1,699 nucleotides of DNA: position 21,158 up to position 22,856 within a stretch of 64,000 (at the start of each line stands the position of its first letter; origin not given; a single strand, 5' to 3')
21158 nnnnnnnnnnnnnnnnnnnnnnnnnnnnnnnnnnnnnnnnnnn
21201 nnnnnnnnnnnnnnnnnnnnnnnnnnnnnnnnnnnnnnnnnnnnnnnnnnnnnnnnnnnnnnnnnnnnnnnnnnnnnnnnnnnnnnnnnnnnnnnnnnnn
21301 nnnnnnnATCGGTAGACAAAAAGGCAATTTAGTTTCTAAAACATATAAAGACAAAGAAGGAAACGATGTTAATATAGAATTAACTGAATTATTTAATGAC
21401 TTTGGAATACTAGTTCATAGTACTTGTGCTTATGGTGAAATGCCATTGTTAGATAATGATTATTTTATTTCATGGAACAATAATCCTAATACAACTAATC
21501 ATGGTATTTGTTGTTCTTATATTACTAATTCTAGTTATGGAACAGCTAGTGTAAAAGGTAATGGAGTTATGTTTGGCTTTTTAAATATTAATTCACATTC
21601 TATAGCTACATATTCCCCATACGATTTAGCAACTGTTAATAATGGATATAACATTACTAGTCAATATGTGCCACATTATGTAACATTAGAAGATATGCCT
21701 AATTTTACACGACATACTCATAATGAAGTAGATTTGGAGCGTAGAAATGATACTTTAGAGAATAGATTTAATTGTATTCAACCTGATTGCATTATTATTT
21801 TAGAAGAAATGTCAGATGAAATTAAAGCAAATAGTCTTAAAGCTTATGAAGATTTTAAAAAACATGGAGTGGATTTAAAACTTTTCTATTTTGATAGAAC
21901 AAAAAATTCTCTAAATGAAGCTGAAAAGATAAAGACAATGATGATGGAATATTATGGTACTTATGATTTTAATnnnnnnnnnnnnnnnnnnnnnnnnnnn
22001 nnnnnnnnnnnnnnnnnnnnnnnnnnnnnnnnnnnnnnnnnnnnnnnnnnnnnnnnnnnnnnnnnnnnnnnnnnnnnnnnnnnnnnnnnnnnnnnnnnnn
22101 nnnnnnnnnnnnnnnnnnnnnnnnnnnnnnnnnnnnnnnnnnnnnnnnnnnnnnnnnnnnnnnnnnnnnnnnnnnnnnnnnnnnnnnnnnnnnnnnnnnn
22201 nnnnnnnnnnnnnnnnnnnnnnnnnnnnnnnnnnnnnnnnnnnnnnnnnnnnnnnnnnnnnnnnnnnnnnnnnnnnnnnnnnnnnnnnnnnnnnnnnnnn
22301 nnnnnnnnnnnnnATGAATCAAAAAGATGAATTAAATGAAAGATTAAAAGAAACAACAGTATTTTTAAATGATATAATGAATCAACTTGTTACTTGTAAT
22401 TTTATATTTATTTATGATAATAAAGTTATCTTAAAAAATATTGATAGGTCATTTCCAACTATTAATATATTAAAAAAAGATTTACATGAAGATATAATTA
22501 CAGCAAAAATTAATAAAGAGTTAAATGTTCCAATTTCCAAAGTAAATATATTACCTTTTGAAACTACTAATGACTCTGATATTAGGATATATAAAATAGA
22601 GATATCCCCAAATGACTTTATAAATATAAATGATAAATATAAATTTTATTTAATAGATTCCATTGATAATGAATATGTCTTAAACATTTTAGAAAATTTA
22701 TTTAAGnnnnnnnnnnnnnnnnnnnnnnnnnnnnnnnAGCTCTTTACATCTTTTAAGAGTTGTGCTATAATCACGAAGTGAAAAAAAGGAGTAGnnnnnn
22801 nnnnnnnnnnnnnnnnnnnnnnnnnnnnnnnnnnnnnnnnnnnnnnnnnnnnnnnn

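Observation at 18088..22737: Orphan two-gene module: 1396-aa cytoplasmic helical-repeat giant with a Cys/His-rich C-terminal domain, coupled to a 131-aa partner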

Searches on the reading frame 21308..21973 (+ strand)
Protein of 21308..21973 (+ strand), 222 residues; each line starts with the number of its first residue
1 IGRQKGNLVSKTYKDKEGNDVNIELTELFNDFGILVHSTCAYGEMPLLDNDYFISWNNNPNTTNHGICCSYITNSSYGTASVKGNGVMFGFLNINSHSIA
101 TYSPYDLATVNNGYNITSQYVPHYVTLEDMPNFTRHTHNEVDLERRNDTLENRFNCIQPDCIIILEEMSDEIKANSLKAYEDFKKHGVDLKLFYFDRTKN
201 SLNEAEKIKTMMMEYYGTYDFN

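Call 80: predict_structure(alignment_id=A8)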
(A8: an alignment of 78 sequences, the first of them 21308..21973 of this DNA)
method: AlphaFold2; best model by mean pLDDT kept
length: 222 residues; sequences in the alignment: 78
mean_pLDDT: 91.8   pTM: 0.89
mean pLDDT of the five models: 91.8, 91.7, 91.3, 91.1, 90.7
residues with pLDDT >= 90: 169; 70-90: 45; 50-70: 8; < 50: 0
segments of 3 or more residues with pLDDT < 50: none
pLDDT, mean of each block of 10 residues (from residue 1): 82 96 95 94 91 92 81 92 96 89 93 86 94 90 86 88 97 98 98 95 93 97 90
secondary structure, 60 per line:
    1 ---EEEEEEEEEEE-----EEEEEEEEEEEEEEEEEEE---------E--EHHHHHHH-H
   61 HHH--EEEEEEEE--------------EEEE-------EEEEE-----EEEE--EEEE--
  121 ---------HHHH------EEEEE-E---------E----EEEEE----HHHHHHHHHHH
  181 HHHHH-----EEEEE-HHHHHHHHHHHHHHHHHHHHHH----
elements in order: E4-14 E20-38 H52-58 H60-63 E66-73 E88-91 E99-103 E109-112 E115-118 H130-133 E140-144 E161-165 H170-185 E191-195 H197-218

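Call 82: fold_search(model_id=the predicted structure, library=pdb)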
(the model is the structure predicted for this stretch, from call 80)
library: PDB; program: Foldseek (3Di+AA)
matches with E <= 10: 159; with E <= 0.001: 0
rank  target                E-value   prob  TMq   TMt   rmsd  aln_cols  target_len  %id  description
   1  4r9i                  1.1e+00  0.08  0.13  0.08  13.0        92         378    9  Crystal structure of cysteine proteinase inhibitor Serpin18 from Bombyx mori (released 2015-09-09)
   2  8kej_A                1.6e+00  0.01  0.11  0.06  19.4       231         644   11  Monomer state of SARS-CoV-2 XBB Variant Spike protein trimer complexed with antibody PW5-5 (released 2024-08-14)
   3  4kq9                  1.8e+00  0.18  0.13  0.10   2.3        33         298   12  Crystal structure of periplasmic ribose ABC transporter from Conexibacter woesei DSM 14684 (released 2013-05-29)
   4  8fxt                  1.8e+00  0.13  0.13  0.10   3.4        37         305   14  Escherichia coli periplasmic Glucose-Binding Protein glucose complex: Acrylodan conjugate attached at W183C (released 2023-08-30)
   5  4csi_A                2.0e+00  0.01  0.10  0.06  17.3       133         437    8  Crystal structure of the thermostable Cellobiohydrolase Cel7A from the fungus Humicola grisea var. thermoidea. (released 2014-09-10)
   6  2ipm                  2.2e+00  0.13  0.13  0.10   3.0        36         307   14  Crystal structure of a disulfide mutant glucose binding protein (released 2007-03-20)
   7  4dy7_C                2.2e+00  0.05  0.12  0.07   4.2        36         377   19  Crystal structures of protease nexin-1 in complex with S195A thrombin (released 2012-08-15)
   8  1gca                  2.6e+00  0.12  0.13  0.10   3.0        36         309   14  THE 1.7 ANGSTROMS REFINED X-RAY STRUCTURE OF THE PERIPLASMIC GLUCOSE(SLASH)GALACTOSE RECEPTOR FROM SALMONELLA TYPHIMURIU (released 1993-10-31)
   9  3gbp                  2.8e+00  0.11  0.13  0.10   3.0        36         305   14  STRUCTURE OF THE PERIPLASMIC GLUCOSE/GALACTOSE RECEPTOR OF SALMONELLA TYPHIMURIUM (released 1991-07-15)
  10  3f5n_C                2.8e+00  0.05  0.15  0.10  12.2        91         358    9  Structure of native human neuroserpin (released 2009-05-26)
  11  6a6o                  3.0e+00  0.16  0.14  0.11   2.4        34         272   32  Crystal structure of acetyl ester-xyloside bifunctional hydrolase from Caldicellulosiruptor lactoaceticus (released 2019-06-12)
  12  2f0r_A                3.0e+00  0.03  0.11  0.17  13.7        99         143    9  Crystallographic structure of human Tsg101 UEV domain (released 2006-03-28)
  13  2ipn                  3.2e+00  0.10  0.13  0.10   3.0        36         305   14  Crystal structure of a disulfide mutant glucose binding protein (released 2007-03-20)
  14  6rap_A                3.2e+00  0.01  0.10  0.12  17.2       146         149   11  Cryo-EM structure of the anti-feeding prophage cap (AFP tube terminating cap) (released 2019-04-17)
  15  2fvy                  3.4e+00  0.08  0.13  0.10   4.3        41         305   12  High Resolution Glucose Bound Crystal Structure of GGBP (released 2007-02-06)
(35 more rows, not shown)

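Call 91: search_solved_structures(query=A8, max_evalue=1)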
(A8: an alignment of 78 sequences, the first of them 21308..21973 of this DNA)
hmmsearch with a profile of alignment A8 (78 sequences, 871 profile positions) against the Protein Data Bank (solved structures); distinct sequences matched with E-value up to 1: 9.
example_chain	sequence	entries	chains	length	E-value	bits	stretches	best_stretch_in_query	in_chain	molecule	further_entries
3ajc_A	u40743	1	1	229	0.016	16.7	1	199-326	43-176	Flagellar motor switch protein fliG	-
4fhr_B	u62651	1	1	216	0.025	16.1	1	202-326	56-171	Flagellar motor switch protein FliG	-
1lkv_X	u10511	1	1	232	0.03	15.8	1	202-326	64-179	FLAGELLAR MOTOR SWITCH PROTEIN FLIG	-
6t3h_A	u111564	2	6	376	0.056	14.9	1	209-320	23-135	Response regulator aspartate phosphatase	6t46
2g3v_A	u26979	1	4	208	0.19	13.1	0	192-281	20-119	CAG pathogenicity island protein 13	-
8gjg_A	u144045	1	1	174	0.72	11.2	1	196-355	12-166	gluc_A04_0005 Binder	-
2y7c_A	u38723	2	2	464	0.77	11.1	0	685-783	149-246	TYPE-1 RESTRICTION ENZYME ECOKI SPECIFICITY PROTEIN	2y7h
5jsb_B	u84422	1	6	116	0.84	11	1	771-856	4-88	Mcl-1 inhibitor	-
6u1s_A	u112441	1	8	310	0.9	10.9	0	153-301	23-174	de novo designed 16-helix transmembrane nanopore, TMHC8_R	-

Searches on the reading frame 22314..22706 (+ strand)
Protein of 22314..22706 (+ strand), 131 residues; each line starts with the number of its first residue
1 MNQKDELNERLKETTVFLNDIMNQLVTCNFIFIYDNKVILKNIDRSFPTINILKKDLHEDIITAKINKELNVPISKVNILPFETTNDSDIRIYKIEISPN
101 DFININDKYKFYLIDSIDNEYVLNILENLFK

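Call 3: search_protein_families(library=pfam, proteins=[window:22314-22706:+], max_evalue=1)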
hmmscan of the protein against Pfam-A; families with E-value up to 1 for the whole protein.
window:22314-22706:+ (131 aa): 0 families

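Call 4: search_protein_families(library=ncbifam, proteins=[window:22314-22706:+], max_evalue=1)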
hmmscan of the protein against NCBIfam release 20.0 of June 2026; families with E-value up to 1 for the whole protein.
window:22314-22706:+ (131 aa): 1 family
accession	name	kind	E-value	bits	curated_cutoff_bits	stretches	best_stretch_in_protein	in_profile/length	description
TIGR00238.1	TIGR00238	subfamily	0.016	14.2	199.2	1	13-59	234-279/331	KamA family radical SAM protein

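Call 5: search_protein_families(library=padloc, proteins=[window:22314-22706:+], max_evalue=1)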
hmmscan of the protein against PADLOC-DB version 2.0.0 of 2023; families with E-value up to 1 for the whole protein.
window:22314-22706:+ (131 aa): 0 families

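Call 11: search_protein_families(library=phrogs, proteins=[window:22314-22706:+], max_evalue=1)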
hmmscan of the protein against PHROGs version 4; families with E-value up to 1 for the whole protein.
window:22314-22706:+ (131 aa): 1 family
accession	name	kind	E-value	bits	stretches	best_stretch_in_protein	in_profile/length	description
phrog_25828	-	unknown function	0.12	11.7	1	19-97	137-212/500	-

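Call 59: find_homologous_proteins(query=A6, max_evalue=0.01)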
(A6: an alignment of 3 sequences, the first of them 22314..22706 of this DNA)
Query A6 (3 sequences) (131 aa, profile of the alignment): 18 proteins with E <= 0.01 among 799 candidates.
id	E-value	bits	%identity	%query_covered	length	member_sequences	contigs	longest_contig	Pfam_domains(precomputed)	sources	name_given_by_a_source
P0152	8.7e-56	205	33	96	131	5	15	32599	-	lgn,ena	-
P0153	1.9e-53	198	98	100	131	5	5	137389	-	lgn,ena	-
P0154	3.1e-53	197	35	92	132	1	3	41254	-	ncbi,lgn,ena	-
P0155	5.2e-53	196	35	92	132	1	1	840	-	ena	-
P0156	3.8e-52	194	35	92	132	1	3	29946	-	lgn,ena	-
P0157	4.3e-51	190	34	96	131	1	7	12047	-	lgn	-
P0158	7.7e-51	189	31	85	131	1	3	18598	-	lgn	-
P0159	1.7e-50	188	34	92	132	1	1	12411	-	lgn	-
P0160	2.3e-49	185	33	96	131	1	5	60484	-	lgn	-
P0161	7.5e-47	177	35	85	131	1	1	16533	-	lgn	-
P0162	1.4e-46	176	33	85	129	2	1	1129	-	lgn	-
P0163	1.9e-46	175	33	85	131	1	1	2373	-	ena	-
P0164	5.0e-45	171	35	85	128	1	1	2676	-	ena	-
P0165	2.0e-44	169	28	85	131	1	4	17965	-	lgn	-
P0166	3.0e-41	158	26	98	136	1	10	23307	-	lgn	-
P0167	3.1e-40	155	30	96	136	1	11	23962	-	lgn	-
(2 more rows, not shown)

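Call 61: find_encoding_contigs(protein=P0166, flank=7000, max_places=2)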
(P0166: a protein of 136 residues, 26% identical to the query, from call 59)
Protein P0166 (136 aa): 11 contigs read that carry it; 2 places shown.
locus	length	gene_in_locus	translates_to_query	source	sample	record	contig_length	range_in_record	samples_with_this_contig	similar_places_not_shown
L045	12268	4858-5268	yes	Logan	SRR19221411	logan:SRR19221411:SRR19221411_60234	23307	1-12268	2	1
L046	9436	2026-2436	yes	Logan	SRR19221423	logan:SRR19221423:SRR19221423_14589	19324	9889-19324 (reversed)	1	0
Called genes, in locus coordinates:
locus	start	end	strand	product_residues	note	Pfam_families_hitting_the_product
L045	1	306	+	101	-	?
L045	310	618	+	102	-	-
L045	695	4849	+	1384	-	-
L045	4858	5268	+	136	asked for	-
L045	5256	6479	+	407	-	-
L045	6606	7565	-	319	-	-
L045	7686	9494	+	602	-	PF00009:GTP_EFTU, PF01926:MMR_HSR1 (weak), PF03144:GTP_EFTU_D2, PF22042:EF-G_D2, PF14492:EFG_III (weak), PF00679:EFG_C, PF21018:BipA_C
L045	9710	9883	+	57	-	-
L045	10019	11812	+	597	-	-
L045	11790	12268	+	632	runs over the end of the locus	-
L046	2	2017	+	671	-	?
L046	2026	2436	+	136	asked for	-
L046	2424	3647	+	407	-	-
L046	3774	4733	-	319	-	-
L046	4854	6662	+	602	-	PF00009:GTP_EFTU, PF01926:MMR_HSR1 (weak), PF03144:GTP_EFTU_D2, PF22042:EF-G_D2, PF14492:EFG_III (weak), PF00679:EFG_C, PF21018:BipA_C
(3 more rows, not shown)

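Call 62: find_encoding_contigs(protein=P0167, flank=7000, max_places=2)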
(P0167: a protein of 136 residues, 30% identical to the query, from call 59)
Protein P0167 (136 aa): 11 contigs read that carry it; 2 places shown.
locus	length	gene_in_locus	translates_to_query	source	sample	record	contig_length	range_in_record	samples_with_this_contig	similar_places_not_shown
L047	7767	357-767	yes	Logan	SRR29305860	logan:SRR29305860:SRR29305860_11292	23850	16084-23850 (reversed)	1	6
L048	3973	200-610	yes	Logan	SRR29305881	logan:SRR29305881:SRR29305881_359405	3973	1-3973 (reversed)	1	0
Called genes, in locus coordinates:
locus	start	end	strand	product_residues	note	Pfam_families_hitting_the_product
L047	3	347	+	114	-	?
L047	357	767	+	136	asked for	-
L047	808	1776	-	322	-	-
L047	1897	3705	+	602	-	PF00009:GTP_EFTU, PF01926:MMR_HSR1 (weak), PF03144:GTP_EFTU_D2, PF22042:EF-G_D2, PF14492:EFG_III (weak), PF00679:EFG_C, PF21018:BipA_C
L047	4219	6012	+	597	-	-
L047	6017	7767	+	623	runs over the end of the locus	-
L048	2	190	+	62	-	?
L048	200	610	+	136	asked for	-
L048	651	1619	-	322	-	-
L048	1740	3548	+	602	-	PF00009:GTP_EFTU, PF01926:MMR_HSR1 (weak), PF03144:GTP_EFTU_D2, PF22042:EF-G_D2, PF14492:EFG_III (weak), PF00679:EFG_C, PF21018:BipA_C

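Call 63: find_encoding_contigs(protein=P0165, flank=7000, max_places=2)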
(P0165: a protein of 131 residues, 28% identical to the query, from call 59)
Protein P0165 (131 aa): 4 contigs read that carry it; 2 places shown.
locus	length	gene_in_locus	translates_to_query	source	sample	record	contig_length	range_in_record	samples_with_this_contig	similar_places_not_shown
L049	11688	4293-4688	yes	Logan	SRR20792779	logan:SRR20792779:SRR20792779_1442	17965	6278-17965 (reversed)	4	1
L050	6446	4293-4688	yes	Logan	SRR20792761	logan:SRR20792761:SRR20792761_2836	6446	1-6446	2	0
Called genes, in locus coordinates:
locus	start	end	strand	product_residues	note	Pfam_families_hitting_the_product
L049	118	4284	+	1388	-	-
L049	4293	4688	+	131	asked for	-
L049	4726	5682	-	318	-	-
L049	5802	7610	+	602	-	PF00009:GTP_EFTU, PF01926:MMR_HSR1 (weak), PF03144:GTP_EFTU_D2, PF22042:EF-G_D2, PF14492:EFG_III (weak), PF00679:EFG_C, PF21018:BipA_C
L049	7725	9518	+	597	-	-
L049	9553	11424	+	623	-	-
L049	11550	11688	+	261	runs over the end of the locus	PF00142:Fer4_NifH, PF01656:CbiA, PF02374:ArsA_ATPase (weak), PF06564:CBP_BcsQ (faint), PF09140:MipZ (faint), PF10609:ParA (weak), PF13614:AAA_31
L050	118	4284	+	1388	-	-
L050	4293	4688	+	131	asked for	-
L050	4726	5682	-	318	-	-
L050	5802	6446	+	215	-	?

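Call 70: search_solved_structures(query=A7, max_evalue=10, show_alignments=3)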
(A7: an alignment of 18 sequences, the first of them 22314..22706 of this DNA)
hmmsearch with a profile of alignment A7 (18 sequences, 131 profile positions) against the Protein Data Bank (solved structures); distinct sequences matched with E-value up to 10: 4.
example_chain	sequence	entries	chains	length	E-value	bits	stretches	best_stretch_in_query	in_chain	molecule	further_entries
4ca0_A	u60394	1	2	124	0.15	15.3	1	52-118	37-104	SPINDLE AND KINETOCHORE-ASSOCIATED PROTEIN 1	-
4c9y_A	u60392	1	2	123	0.15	15.3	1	52-118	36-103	SPINDLE AND KINETOCHORE-ASSOCIATED PROTEIN 1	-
4raj_A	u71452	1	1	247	0.53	13.5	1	5-44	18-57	Heme oxygenase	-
1uix_A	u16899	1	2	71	0.85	12.8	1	2-53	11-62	Rho-associated kinase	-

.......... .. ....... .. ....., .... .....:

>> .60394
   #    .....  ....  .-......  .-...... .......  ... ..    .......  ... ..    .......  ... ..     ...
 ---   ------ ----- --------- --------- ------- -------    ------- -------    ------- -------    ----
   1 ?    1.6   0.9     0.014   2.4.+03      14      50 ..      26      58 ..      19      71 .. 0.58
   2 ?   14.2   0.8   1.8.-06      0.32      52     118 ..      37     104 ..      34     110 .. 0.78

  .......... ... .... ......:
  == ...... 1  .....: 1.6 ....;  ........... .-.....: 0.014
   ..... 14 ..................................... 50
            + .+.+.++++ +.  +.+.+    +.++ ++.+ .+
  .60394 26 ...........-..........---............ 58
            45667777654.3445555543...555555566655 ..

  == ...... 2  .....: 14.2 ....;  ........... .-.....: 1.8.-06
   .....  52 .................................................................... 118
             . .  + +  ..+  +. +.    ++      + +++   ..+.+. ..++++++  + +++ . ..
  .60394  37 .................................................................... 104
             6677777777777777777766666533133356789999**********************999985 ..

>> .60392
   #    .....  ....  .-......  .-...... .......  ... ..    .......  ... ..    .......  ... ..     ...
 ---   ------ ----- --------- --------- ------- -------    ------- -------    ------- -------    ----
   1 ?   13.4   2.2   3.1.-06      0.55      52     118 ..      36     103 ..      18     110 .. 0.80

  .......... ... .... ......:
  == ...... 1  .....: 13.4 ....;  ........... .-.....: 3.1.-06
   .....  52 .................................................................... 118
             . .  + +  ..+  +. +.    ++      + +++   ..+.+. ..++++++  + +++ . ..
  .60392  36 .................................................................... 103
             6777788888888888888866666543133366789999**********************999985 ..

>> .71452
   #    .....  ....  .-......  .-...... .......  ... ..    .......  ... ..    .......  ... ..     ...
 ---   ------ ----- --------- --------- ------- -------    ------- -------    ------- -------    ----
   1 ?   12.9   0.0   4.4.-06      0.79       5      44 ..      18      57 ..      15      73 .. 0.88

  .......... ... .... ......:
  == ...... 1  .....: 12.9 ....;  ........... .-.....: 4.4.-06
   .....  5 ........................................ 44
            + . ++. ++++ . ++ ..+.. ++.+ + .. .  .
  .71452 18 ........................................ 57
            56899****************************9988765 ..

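Call 71: search_protein_families(library=pfam, alignment_id=A7, max_evalue=5)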
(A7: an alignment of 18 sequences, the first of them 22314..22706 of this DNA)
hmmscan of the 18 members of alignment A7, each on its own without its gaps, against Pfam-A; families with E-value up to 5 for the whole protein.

A. member 1, window:22314-22706:+ (131 aa): 0 families

B. families by the number of members that match (of 18 scanned): 7 families
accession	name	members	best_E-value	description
PF18070.6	Cas9_PI2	6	0.087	CRISPR-Cas9 PI domain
PF07735.22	FBA_2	3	0.025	F-box associated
PF09964.14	DUF2198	2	0.26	Uncharacterized protein conserved in bacteria (DUF2198)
PF19783.5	DUF6268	1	0.031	Domain of unknown function (DUF6268)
PF19034.5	RnlA-toxin_DBD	1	0.1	RNase LS, bacterial toxin DBD domain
PF03834.20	Rad10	1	0.58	Binding domain of DNA repair protein Ercc1 (rad10/Swi10)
PF09025.15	T3SS_needle_reg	1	0.64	YopR, type III needle-polymerisation regulator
